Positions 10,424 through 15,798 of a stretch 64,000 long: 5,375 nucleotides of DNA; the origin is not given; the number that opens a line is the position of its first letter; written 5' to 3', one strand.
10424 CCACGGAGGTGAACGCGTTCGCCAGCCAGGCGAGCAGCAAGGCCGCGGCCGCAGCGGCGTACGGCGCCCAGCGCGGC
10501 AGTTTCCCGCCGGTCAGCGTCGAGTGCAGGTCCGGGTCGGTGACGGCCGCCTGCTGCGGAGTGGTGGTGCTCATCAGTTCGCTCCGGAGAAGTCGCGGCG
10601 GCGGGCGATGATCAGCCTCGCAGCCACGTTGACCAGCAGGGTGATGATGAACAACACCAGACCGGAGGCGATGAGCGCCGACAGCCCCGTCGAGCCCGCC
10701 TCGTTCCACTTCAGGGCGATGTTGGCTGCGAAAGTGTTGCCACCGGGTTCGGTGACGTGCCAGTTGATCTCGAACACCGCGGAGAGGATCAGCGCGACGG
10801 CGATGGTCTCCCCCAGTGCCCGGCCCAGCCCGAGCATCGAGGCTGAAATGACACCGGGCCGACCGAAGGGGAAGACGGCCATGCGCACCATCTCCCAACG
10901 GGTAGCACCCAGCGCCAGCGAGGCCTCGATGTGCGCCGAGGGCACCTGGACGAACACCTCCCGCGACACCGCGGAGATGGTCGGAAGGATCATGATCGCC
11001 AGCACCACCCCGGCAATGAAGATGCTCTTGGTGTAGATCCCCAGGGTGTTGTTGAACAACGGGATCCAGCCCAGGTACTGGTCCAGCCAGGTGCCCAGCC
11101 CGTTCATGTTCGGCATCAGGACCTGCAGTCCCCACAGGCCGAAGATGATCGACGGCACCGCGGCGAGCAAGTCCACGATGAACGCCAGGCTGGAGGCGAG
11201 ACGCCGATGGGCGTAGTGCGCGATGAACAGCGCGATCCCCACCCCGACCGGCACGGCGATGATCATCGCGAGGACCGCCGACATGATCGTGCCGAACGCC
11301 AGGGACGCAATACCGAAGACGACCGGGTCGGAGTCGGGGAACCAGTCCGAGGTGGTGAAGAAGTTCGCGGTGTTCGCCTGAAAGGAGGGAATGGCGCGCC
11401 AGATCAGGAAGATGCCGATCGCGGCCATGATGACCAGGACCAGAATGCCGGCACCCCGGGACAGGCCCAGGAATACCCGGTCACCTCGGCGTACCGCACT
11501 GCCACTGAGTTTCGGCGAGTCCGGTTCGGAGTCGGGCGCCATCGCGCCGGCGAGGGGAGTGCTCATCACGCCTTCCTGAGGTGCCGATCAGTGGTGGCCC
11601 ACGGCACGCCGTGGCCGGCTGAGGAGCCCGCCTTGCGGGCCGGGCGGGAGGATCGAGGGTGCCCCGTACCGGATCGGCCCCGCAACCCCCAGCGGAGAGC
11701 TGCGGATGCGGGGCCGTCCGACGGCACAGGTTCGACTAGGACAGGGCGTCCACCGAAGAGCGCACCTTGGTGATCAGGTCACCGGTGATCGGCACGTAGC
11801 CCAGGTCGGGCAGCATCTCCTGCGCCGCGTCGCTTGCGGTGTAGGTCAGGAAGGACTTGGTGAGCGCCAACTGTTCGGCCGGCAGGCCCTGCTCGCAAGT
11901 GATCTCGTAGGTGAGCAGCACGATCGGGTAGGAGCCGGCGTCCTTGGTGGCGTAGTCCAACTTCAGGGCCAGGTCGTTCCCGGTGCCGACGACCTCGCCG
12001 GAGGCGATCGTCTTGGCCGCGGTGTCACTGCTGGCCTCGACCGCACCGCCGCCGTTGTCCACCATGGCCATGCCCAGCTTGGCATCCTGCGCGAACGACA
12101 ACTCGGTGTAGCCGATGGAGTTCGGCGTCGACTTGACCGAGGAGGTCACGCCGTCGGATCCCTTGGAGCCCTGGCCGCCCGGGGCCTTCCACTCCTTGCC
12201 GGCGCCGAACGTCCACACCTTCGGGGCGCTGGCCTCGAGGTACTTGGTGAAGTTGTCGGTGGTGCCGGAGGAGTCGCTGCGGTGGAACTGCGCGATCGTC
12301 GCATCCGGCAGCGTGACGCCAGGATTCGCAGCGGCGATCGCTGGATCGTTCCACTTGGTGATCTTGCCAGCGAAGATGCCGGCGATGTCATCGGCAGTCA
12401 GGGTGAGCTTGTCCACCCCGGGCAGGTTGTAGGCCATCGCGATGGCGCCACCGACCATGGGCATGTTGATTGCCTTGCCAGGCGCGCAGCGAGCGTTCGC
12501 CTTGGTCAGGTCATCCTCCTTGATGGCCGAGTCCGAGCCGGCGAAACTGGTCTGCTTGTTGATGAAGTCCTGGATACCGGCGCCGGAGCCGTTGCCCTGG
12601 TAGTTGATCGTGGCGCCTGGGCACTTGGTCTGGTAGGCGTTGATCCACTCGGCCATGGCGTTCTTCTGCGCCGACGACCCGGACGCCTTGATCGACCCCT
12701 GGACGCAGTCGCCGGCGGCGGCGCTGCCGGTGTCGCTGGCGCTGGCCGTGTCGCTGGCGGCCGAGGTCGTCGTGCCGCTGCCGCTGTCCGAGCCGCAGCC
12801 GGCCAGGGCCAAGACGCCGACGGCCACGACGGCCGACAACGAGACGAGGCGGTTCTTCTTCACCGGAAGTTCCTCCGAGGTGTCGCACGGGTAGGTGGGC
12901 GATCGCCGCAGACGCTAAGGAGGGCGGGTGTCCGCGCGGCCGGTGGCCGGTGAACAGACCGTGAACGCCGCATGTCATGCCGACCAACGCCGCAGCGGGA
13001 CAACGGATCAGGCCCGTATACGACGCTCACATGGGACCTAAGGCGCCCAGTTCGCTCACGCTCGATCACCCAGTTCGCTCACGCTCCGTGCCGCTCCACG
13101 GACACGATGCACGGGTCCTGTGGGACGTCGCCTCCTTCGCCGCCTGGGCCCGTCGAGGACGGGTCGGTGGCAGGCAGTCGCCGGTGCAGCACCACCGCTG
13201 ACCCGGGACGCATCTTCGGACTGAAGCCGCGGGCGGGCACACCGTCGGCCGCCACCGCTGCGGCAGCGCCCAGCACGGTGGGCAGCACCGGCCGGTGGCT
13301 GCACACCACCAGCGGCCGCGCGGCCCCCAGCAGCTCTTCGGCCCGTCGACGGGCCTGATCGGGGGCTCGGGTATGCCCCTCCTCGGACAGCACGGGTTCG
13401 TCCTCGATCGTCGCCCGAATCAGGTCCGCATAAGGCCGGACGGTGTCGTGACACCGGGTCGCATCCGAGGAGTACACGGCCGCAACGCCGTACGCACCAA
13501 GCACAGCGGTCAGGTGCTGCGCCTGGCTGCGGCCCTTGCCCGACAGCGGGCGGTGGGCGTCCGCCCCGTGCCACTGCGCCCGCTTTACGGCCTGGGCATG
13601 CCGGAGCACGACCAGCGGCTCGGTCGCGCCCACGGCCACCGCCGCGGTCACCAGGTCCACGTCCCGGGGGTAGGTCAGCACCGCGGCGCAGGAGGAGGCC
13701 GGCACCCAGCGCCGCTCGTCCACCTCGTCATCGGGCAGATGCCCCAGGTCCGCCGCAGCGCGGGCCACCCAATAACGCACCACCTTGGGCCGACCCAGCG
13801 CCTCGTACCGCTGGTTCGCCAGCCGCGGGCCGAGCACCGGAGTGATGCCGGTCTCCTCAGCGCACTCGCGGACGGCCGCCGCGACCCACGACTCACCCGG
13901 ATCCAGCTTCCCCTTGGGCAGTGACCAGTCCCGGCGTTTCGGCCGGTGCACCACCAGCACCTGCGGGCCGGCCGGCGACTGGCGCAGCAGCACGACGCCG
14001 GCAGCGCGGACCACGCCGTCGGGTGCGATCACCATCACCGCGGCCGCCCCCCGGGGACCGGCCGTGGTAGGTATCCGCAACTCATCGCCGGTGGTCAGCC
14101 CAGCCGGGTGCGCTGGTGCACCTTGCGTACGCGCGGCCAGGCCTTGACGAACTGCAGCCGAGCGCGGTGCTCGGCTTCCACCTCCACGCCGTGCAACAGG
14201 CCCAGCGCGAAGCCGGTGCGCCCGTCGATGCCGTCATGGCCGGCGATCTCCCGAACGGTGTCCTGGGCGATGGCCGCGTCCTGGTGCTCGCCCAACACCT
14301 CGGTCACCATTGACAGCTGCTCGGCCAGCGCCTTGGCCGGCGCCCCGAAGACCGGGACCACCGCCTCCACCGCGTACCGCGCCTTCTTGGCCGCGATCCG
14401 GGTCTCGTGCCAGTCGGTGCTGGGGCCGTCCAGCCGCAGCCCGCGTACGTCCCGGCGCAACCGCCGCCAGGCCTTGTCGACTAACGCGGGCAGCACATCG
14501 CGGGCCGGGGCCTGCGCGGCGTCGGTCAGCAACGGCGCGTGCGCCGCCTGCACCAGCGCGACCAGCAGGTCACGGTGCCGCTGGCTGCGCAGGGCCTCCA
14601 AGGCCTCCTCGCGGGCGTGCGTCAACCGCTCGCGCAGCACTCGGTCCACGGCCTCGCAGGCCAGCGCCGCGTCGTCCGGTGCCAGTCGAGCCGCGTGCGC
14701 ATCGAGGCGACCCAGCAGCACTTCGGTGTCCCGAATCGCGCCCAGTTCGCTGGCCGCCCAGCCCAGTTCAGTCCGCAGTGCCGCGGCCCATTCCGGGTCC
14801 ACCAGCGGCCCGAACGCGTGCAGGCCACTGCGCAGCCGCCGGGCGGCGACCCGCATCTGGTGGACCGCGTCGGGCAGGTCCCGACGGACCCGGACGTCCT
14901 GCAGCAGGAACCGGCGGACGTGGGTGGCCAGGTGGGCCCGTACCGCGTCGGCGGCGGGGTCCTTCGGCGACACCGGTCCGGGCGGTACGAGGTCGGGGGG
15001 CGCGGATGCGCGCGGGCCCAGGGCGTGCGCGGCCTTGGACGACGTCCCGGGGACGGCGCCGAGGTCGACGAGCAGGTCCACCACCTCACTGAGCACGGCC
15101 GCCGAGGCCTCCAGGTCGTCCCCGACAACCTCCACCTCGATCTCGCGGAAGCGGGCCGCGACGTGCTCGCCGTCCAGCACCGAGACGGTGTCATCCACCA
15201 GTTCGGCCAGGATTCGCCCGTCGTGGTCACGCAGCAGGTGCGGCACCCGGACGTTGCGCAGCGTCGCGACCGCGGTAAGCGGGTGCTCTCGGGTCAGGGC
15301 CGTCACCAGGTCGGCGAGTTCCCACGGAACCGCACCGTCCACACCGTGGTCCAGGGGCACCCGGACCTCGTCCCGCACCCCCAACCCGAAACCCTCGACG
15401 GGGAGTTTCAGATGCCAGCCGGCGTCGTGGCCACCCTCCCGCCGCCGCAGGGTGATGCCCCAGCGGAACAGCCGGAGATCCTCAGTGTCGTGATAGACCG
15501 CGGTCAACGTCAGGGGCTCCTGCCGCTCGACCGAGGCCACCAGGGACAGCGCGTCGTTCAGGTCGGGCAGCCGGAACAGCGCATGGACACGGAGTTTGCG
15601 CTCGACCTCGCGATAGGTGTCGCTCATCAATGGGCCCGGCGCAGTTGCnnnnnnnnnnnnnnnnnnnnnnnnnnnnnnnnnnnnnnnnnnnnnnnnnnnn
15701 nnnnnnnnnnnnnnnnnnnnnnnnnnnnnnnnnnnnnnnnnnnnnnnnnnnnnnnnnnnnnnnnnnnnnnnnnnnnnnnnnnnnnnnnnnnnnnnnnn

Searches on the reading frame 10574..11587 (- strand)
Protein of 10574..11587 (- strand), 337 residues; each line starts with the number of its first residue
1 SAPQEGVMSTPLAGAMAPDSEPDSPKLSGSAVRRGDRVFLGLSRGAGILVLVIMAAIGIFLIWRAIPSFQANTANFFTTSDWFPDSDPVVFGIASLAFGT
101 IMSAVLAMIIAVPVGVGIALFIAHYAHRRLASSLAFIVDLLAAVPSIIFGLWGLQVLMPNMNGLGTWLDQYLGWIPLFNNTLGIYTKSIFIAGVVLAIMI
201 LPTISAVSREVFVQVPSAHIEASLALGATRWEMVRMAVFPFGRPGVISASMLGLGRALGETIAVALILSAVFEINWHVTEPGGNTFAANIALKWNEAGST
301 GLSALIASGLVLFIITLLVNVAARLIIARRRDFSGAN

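Call 38: search_protein_families(library=pfam, proteins=[window:10574-11587:-], max_evalue=0.00001)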
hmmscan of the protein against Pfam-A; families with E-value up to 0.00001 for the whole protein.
window:10574-11587:- (337 aa): 1 family
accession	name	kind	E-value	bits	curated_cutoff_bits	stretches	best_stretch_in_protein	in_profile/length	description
PF00528.27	BPD_transp_1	-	3.6e-13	50.1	26.4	1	115-331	1-183/184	Binding-protein-dependent transport system inner membrane component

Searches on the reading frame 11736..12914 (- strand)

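Call 38: search_protein_families(library=pfam, proteins=[window:11736-12914:-], max_evalue=0.00001)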
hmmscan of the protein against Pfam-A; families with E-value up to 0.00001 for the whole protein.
window:11736-12914:- (392 aa): 2 families
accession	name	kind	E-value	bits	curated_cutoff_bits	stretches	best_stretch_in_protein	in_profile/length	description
PF12849.12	PBP_like_2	-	4e-52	178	27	1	65-362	2-266/267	PBP superfamily domain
PF01547.30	SBP_bac_1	-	3.9e-11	43.9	26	1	77-365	6-306/307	Bacterial extracellular solute-binding protein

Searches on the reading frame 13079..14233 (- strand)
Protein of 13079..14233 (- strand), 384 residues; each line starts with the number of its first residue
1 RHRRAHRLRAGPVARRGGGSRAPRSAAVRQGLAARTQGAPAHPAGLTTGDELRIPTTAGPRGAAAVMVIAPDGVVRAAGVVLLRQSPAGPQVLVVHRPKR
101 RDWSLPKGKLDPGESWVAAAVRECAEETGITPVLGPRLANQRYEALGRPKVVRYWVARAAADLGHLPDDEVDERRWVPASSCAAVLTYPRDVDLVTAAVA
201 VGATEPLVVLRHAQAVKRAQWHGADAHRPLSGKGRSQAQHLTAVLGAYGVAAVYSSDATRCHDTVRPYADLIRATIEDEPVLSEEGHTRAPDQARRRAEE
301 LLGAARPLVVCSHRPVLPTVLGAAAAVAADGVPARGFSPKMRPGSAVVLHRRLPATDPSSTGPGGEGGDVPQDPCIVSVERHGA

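Call 38: search_protein_families(library=pfam, proteins=[window:13079-14233:-], max_evalue=0.00001)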
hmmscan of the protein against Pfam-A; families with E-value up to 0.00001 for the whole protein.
window:13079-14233:- (384 aa): 2 families
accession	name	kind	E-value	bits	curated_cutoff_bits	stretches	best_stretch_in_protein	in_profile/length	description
PF00293.34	NUDIX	-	5.1e-19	69.1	21.1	1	76-181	4-117/134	NUDIX domain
PF00300.27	His_Phos_1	-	1.3e-10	41.7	21.7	1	207-285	1-86/194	Histidine phosphatase superfamily (branch 1)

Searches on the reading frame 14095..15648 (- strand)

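Call 38: search_protein_families(library=pfam, proteins=[window:14095-15648:-], max_evalue=0.00001)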
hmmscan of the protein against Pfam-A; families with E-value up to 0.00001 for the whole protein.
window:14095-15648:- (517 aa): 2 families
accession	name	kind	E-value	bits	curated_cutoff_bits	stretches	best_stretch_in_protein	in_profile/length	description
PF05235.19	CHAD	-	2.9e-53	181.6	25.6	1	239-465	2-227/228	CHAD domain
PF01928.26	CYTH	-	1.6e-09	38.3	23.2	1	13-188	2-159/179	CYTH domain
